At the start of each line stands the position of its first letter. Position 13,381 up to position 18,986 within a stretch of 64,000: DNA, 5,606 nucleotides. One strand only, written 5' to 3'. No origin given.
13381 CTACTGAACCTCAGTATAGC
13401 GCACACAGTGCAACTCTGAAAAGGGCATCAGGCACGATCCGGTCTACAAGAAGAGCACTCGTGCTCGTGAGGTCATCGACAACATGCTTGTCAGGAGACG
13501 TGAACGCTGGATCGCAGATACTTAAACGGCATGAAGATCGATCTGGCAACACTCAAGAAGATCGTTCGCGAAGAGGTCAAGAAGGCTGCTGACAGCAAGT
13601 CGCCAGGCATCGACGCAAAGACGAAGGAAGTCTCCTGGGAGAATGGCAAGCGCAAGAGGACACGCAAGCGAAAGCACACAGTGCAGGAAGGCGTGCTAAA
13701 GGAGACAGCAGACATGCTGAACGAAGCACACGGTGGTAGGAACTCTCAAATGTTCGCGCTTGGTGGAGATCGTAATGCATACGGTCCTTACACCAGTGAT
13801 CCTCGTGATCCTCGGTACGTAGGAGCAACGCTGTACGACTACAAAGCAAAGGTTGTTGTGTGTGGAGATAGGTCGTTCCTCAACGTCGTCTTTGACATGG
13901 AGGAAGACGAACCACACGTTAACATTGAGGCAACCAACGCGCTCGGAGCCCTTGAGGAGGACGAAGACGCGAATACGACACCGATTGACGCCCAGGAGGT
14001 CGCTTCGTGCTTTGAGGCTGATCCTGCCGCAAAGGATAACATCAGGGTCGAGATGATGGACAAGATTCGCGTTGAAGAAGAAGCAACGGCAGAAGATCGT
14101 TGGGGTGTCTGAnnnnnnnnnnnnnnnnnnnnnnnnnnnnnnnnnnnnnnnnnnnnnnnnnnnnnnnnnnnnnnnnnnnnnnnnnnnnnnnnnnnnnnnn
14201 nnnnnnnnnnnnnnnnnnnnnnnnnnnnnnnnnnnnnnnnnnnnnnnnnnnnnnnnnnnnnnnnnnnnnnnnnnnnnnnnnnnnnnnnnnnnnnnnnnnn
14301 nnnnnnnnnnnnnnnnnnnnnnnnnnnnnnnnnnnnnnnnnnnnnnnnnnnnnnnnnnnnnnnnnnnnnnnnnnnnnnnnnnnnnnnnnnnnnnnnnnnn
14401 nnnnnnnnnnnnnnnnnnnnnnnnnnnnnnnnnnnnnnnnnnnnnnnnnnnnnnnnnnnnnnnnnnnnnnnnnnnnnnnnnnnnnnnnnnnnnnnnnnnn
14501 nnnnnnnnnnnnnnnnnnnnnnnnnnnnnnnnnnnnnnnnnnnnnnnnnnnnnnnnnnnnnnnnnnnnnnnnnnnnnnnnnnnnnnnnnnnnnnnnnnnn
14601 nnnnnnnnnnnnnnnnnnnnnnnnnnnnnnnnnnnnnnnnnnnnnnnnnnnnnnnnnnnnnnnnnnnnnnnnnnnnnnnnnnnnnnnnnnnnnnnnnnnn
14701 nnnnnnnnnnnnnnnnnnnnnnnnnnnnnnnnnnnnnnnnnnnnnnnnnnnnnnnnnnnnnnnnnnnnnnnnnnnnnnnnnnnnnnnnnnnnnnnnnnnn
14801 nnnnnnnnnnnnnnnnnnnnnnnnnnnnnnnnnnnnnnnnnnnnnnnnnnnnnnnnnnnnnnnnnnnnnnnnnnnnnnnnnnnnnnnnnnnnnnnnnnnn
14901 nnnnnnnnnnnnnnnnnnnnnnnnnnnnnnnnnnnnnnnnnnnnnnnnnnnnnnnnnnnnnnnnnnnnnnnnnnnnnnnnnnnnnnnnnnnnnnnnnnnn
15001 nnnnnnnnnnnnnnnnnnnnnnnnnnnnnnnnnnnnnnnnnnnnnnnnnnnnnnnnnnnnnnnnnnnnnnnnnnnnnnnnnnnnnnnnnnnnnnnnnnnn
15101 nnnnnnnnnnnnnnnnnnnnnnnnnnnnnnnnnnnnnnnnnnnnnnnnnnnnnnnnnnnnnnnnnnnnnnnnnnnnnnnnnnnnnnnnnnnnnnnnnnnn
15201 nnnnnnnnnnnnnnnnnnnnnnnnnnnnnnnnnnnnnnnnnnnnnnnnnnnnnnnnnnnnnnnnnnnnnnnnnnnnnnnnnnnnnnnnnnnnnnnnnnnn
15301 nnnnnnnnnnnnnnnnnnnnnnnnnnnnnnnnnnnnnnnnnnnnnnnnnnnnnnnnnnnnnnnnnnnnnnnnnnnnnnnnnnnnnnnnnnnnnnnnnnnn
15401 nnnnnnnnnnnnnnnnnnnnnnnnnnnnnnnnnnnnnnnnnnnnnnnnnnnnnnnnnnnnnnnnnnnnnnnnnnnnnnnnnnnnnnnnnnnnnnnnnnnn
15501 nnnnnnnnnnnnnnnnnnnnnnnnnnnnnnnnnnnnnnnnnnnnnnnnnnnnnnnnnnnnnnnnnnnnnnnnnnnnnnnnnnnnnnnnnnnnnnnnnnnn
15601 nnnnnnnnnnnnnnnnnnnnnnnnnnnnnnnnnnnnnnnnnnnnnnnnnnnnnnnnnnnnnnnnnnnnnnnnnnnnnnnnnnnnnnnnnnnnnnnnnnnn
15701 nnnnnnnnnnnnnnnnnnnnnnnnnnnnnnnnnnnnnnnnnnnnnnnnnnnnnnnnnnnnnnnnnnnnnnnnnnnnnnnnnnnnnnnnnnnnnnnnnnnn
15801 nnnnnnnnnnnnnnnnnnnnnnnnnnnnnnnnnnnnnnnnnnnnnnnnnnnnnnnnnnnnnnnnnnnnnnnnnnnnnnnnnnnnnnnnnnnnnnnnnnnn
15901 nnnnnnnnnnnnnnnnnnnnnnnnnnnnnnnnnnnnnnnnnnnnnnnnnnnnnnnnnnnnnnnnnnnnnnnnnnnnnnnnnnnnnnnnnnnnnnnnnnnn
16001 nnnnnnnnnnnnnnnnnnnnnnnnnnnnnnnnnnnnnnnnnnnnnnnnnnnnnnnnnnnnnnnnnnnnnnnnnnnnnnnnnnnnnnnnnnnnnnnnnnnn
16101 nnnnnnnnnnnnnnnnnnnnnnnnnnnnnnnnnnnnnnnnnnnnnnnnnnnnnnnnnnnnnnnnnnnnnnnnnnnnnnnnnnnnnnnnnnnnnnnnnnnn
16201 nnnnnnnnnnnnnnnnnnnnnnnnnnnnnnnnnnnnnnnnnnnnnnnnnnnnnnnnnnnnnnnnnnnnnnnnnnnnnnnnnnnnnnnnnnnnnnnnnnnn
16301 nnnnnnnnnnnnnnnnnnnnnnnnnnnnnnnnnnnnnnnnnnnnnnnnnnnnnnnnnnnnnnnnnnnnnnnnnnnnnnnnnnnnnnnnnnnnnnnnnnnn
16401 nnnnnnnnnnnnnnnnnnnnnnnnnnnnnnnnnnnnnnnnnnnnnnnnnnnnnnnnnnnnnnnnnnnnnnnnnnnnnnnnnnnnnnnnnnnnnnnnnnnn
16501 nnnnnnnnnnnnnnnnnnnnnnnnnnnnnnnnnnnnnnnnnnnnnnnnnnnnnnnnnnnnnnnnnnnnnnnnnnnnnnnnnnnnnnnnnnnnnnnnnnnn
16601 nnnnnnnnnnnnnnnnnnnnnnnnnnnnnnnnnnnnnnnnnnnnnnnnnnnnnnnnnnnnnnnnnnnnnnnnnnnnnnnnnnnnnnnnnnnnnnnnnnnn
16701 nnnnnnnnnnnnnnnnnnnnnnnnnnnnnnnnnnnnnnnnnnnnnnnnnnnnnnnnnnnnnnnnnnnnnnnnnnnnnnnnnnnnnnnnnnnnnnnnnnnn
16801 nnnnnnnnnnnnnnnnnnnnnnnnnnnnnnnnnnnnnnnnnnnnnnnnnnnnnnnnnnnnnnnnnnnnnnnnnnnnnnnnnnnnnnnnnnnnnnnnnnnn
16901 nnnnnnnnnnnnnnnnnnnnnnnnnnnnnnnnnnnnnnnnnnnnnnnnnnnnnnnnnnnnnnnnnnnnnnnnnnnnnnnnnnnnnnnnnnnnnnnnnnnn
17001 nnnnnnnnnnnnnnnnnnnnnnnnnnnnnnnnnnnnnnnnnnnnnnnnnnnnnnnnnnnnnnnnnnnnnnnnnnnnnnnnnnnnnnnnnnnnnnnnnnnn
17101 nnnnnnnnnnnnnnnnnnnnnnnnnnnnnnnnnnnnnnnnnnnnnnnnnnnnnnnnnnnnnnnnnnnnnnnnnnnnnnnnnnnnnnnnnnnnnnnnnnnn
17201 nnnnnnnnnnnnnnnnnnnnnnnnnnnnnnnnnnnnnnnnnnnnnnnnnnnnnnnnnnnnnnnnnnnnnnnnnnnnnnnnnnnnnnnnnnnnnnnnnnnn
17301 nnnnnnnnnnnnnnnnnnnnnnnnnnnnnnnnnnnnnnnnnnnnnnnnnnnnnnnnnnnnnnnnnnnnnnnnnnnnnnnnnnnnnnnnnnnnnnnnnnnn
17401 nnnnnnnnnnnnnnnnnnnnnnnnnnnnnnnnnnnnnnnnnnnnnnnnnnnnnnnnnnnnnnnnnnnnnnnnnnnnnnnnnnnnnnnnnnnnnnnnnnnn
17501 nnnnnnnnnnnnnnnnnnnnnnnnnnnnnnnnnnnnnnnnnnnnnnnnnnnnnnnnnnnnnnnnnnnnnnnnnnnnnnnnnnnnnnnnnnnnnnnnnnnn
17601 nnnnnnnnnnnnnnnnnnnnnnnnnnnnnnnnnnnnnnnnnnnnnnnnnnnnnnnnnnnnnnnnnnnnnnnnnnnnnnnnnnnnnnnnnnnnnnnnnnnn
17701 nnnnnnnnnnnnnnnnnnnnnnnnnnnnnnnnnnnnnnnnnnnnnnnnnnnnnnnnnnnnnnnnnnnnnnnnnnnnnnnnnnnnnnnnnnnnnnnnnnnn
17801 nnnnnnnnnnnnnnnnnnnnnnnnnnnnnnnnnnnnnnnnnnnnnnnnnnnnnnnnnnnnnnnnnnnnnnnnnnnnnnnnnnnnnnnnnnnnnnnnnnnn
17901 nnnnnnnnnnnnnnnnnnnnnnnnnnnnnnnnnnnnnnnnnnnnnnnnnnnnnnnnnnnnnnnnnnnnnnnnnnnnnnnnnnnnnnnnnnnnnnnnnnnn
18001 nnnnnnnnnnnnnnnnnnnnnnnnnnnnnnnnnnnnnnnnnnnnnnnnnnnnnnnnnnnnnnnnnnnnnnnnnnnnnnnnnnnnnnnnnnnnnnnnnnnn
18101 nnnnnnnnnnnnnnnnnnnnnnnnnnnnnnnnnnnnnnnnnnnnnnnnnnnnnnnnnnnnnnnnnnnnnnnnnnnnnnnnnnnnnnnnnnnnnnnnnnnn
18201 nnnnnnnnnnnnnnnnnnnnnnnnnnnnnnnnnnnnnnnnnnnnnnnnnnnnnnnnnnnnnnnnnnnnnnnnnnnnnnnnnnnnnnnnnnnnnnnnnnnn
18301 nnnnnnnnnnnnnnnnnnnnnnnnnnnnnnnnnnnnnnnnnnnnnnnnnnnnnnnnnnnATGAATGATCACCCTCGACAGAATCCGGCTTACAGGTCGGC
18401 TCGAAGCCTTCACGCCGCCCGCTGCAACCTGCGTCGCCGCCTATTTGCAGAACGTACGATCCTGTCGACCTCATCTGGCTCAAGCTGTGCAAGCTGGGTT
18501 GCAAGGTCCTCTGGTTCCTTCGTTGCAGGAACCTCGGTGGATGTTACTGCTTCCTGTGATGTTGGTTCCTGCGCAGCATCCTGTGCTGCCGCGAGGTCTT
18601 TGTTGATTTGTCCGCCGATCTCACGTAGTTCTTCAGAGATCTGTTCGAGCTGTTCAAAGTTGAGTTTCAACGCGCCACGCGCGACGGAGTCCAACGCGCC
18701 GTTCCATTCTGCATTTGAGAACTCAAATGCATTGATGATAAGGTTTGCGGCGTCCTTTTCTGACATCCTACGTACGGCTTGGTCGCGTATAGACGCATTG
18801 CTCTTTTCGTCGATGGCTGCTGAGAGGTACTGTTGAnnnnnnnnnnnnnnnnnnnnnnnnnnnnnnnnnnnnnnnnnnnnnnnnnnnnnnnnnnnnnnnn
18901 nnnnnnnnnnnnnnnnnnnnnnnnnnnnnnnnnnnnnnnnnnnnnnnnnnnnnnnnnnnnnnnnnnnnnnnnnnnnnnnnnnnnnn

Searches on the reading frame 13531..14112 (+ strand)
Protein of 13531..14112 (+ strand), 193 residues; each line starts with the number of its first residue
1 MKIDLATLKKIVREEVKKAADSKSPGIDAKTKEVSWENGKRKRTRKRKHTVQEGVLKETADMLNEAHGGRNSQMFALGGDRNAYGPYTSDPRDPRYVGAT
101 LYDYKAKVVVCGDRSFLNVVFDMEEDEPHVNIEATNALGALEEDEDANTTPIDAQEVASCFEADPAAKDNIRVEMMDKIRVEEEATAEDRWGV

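Call 23: search_protein_families(library=pfam, proteins=[window:13531-14112:+], max_evalue=0.01)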
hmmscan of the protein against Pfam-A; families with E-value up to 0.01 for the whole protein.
window:13531-14112:+ (193 aa): 0 families

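Call 24: search_protein_families(library=phrogs, proteins=[window:13531-14112:+], max_evalue=0.001)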
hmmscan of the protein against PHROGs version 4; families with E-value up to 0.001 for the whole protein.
window:13531-14112:+ (193 aa): 0 families

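Call 28: find_related_loci(query=window:13531-14112:+, collection=viral_contigs, flank=6000)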
Query window:13531-14112:+ (193 aa) in viral_contigs; peptide patterns used: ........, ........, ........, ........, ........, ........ (x = any residue, [..] = any of these).
28 stretches matched a pattern, but none encodes a relative of the query by tblastn (E <= 1e-3).

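Call 52: find_homologous_proteins(query=window:13531-14112:+)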
Query window:13531-14112:+ (193 aa): 1 proteins with E <= 0.001 among 98 candidates.
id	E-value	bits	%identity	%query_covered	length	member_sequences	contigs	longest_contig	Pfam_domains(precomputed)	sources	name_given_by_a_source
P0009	7.4e-123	425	100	100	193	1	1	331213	-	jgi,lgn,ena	-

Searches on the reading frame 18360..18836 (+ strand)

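Call 23: search_protein_families(library=pfam, proteins=[window:18360-18836:+], max_evalue=0.01)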
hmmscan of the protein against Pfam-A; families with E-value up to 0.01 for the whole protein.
window:18360-18836:+ (158 aa): 1 family
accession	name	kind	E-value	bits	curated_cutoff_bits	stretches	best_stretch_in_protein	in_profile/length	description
PF06607.17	Prokineticin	-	0.0072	17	21.6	0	50-109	17-75/97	Prokineticin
